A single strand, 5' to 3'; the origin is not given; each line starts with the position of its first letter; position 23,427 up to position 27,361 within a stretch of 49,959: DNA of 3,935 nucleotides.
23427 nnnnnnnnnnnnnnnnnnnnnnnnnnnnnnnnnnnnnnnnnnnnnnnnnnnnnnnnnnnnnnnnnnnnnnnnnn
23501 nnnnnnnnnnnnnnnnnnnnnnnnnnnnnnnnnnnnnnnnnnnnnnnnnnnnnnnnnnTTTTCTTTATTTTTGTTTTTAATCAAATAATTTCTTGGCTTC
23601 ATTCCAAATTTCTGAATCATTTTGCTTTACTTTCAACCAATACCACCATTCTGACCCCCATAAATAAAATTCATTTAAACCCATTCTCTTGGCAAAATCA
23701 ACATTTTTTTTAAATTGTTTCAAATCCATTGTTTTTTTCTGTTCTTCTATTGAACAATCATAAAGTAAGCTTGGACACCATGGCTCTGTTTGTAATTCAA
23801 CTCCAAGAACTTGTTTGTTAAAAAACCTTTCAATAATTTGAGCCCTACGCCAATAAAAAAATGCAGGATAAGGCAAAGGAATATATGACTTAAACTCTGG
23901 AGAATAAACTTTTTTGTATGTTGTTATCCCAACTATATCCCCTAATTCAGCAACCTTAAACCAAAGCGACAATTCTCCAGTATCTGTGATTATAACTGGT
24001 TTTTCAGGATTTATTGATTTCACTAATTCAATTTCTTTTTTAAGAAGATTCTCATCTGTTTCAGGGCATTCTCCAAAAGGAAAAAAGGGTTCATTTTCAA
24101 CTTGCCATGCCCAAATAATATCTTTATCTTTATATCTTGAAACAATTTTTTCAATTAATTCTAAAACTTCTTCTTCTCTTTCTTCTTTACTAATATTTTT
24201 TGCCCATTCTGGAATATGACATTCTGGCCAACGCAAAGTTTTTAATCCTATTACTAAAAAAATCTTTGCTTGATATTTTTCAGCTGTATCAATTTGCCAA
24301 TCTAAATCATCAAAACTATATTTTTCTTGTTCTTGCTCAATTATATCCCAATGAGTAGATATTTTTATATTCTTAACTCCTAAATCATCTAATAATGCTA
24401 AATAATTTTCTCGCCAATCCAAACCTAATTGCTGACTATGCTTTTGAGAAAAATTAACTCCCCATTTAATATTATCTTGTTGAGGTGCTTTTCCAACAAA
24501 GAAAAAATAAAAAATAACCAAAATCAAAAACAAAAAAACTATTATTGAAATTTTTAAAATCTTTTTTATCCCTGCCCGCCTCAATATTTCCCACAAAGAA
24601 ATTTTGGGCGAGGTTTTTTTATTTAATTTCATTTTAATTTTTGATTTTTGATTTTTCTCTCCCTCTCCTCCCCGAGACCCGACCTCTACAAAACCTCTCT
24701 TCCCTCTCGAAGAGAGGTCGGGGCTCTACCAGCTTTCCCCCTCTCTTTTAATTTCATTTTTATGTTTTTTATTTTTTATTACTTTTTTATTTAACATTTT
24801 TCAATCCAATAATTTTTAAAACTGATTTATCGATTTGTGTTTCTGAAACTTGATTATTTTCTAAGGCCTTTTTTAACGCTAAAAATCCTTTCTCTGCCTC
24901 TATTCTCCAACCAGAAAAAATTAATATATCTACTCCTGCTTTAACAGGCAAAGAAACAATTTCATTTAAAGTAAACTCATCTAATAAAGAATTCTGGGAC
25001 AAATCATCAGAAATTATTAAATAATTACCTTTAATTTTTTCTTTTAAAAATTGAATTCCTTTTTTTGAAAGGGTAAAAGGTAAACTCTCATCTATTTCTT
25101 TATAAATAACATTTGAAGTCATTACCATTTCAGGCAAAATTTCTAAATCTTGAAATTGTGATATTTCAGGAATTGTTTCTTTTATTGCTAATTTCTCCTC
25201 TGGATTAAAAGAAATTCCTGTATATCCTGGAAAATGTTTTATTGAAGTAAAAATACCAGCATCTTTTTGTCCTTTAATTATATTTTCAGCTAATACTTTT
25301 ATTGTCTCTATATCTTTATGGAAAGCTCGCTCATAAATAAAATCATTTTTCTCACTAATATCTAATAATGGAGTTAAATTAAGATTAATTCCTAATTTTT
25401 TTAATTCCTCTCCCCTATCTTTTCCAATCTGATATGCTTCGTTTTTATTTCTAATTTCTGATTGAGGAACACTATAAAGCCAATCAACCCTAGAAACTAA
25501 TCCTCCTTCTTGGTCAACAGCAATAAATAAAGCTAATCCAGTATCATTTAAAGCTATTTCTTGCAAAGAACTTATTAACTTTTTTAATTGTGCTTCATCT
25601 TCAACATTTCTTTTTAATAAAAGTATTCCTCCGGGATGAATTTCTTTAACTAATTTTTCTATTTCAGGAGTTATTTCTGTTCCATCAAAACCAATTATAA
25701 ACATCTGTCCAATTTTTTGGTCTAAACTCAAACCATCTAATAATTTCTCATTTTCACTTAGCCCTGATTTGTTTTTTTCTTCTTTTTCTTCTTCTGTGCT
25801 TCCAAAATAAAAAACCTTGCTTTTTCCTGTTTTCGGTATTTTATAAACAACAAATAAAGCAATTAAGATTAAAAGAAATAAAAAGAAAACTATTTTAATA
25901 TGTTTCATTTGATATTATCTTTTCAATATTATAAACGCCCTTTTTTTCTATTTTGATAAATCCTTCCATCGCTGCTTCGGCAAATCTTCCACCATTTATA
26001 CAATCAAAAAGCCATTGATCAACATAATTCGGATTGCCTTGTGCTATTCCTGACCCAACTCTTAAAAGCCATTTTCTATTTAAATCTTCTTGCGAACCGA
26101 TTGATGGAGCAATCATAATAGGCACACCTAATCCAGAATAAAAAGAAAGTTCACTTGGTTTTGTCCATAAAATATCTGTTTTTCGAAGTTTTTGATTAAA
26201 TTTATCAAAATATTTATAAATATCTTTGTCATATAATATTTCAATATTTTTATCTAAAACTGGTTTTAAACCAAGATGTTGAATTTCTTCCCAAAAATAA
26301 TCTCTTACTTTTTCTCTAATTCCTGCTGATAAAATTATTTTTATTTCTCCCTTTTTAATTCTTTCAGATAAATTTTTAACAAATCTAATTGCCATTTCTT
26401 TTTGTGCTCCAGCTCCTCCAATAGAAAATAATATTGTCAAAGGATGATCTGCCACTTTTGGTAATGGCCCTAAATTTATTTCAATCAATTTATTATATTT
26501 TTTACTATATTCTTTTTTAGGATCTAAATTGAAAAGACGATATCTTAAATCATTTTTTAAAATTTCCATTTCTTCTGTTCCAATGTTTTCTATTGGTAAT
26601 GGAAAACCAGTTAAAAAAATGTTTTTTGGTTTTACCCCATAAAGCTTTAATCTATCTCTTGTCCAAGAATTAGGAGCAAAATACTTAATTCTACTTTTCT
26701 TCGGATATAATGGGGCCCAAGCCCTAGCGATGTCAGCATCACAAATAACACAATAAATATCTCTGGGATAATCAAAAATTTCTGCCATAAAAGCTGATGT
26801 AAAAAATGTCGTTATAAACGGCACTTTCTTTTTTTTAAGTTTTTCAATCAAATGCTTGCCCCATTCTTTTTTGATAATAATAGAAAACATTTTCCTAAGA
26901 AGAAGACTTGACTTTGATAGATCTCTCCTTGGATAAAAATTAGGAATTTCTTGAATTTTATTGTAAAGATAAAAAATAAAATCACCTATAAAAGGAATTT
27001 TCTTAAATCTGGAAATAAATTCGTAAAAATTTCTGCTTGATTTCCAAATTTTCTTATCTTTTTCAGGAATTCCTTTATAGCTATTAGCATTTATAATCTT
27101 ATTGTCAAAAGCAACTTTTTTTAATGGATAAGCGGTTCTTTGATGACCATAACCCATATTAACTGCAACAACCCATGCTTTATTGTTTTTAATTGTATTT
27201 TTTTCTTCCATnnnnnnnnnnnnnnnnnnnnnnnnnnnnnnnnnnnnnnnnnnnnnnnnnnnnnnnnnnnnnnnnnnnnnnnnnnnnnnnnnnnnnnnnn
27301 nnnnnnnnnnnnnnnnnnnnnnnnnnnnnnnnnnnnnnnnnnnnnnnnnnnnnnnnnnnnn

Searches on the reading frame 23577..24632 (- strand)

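Call 110: search_protein_families(library=pfam, proteins=[window:23577-24632:-], max_evalue=0.001)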
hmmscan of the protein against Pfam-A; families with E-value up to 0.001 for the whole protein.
window:23577-24632:- (351 aa): 4 families
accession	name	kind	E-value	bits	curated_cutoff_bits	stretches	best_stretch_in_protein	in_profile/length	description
PF00331.26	Glyco_hydro_10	-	2.8e-07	30.5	22.1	1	92-185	44-132/311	Glycosyl hydrolase family 10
PF02449.21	Glyco_hydro_42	-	9.6e-06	25.6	21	0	153-182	109-138/376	Beta-galactosidase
PF01261.30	AP_endonuc_2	-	1.8e-05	25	31.1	1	65-226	21-167/249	Xylose isomerase-like TIM barrel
PF13204.13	Apiosidase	-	5.1e-05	23.5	26.5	1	99-239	77-208/320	Apiosidase-like, catalytic domain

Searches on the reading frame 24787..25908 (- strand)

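Call 110: search_protein_families(library=pfam, proteins=[window:24787-25908:-], max_evalue=0.001)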
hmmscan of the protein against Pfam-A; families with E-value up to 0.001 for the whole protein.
window:24787-25908:- (373 aa): 1 family
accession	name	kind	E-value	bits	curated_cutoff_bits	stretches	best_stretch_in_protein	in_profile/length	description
PF00933.27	Glyco_hydro_3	-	3e-47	162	27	1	62-367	2-314/316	Glycosyl hydrolase family 3 N terminal domain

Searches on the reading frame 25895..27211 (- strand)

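Call 110: search_protein_families(library=pfam, proteins=[window:25895-27211:-], max_evalue=0.001)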
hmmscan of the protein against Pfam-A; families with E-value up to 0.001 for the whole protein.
window:25895-27211:- (438 aa): 1 family
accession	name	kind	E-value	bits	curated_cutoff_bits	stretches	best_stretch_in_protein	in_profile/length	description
PF22053.2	DUF6938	-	2.4e-17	63.8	27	2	255-313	35-93/236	Domain of unknown function (DUF6938)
